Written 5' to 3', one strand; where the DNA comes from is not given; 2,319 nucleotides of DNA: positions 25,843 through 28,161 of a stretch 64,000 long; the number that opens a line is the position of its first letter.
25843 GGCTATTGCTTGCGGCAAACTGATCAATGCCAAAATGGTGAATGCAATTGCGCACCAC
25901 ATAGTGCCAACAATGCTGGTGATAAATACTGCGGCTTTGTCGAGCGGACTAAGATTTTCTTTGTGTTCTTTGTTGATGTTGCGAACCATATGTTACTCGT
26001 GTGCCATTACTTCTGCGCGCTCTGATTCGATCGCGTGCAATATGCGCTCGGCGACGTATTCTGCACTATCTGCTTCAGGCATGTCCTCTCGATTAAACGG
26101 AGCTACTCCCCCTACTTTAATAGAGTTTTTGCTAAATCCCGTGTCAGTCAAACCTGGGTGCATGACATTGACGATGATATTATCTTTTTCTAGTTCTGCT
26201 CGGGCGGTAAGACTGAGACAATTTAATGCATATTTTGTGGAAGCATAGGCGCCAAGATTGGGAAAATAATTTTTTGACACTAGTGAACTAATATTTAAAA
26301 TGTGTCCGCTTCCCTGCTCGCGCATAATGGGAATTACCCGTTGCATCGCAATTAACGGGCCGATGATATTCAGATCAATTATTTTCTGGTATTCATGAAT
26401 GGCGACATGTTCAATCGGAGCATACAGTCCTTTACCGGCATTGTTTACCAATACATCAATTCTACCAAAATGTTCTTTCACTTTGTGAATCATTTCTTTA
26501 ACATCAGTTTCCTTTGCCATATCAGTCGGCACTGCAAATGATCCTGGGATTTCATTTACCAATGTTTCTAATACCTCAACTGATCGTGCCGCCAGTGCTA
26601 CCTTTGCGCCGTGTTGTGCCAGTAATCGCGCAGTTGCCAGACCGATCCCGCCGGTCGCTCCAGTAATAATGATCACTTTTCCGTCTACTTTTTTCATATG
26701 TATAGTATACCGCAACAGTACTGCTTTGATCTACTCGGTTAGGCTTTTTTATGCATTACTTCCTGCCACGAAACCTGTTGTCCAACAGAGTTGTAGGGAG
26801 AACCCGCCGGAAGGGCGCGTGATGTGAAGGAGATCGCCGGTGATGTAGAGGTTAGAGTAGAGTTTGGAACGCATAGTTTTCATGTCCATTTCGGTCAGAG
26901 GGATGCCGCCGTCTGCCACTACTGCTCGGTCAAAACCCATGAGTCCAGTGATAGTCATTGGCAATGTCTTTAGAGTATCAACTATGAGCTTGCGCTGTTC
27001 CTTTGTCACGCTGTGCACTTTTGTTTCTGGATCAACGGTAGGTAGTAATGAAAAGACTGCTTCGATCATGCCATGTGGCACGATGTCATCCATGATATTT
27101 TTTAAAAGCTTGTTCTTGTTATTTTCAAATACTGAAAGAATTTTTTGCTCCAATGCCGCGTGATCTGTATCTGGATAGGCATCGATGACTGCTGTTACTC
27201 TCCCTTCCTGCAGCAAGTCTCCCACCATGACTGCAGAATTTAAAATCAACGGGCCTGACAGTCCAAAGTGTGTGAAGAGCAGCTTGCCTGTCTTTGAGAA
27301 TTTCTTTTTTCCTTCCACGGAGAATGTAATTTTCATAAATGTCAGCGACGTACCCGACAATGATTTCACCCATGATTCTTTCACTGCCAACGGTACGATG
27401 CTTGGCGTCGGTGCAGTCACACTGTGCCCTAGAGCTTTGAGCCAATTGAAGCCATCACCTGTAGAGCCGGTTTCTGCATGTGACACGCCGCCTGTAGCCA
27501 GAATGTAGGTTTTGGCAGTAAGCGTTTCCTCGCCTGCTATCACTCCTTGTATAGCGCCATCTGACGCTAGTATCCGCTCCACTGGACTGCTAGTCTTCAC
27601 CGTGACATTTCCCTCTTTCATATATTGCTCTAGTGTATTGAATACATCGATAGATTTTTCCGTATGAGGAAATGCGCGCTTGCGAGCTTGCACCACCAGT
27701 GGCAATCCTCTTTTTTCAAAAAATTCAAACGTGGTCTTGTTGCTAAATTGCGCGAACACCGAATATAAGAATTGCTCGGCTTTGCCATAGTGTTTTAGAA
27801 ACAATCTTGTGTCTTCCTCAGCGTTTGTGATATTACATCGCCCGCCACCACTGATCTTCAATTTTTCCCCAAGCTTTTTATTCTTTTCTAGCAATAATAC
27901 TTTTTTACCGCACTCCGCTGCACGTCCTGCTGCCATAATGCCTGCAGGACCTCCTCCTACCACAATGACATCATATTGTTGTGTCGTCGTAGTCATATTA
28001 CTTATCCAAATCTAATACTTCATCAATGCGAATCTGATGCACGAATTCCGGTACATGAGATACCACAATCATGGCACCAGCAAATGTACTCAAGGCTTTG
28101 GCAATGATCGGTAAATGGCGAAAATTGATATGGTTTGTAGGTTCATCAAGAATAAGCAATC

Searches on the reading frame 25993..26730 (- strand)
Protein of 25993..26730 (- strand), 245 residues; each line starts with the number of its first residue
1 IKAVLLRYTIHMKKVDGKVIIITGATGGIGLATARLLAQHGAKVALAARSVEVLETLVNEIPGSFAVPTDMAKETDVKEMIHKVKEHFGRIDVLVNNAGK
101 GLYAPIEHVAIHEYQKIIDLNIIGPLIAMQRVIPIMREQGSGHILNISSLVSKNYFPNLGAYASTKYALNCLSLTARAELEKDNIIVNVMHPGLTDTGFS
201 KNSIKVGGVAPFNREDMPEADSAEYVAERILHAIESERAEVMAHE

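Call 105: search_protein_families(library=pfam, proteins=[window:25993-26730:-], max_evalue=0.00001)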
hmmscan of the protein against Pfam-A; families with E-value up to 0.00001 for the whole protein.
window:25993-26730:- (245 aa): 4 families
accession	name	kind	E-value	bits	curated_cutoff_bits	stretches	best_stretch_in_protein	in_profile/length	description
PF00106.31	adh_short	-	5.5e-51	173.3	26.6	1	18-203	1-190/195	short chain dehydrogenase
PF13561.12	adh_short_C2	-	2.3e-38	132.6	27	1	24-203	1-184/236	Enoyl-(Acyl carrier protein) reductase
PF08659.16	KR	-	3.6e-09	37.2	22.6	1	20-172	3-159/180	KR domain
PF23441.1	SDR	-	7.4e-07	29.3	27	1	17-204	8-203/258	SDR-like rossmann domain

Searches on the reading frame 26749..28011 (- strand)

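Call 105: search_protein_families(library=pfam, proteins=[window:26749-28011:-], max_evalue=0.00001)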
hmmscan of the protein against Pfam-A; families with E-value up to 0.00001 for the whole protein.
window:26749-28011:- (420 aa): 10 families
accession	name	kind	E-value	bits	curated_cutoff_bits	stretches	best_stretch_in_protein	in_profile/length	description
PF03486.20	HI0933_like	-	2.9e-74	250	50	1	14-418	2-243/244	HI0933-like protein Rossmann domain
PF22780.1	HI0933_like_1st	-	2.6e-31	109.1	27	1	203-365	2-165/165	HI0933-like protein barrel and H2TH domain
PF00890.30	FAD_binding_2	-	6.5e-15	55.7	20.4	1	14-62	1-49/414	FAD binding domain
PF12831.13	FAD_oxidored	-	1.2e-13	51.6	27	1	14-174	1-145/416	FAD dependent oxidoreductase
PF07992.20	Pyr_redox_2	-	5.8e-09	36.2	26.1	1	13-177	1-111/291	Pyridine nucleotide-disulphide oxidoreductase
PF01266.30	DAO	-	3.1e-08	34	27.9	0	14-48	1-35/353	FAD dependent oxidoreductase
PF13738.12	Pyr_redox_3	-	6e-08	32.7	30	0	16-49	1-34/305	Pyridine nucleotide-disulphide oxidoreductase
PF01134.28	GIDA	-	3.7e-07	30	22.1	0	14-46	1-34/391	Glucose inhibited division protein A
PF01494.25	FAD_binding_3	-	4.3e-06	26.6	22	0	13-46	2-35/349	FAD binding domain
PF00070.33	Pyr_redox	-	8.3e-06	26.7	22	0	15-48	2-35/82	Pyridine nucleotide-disulphide oxidoreductase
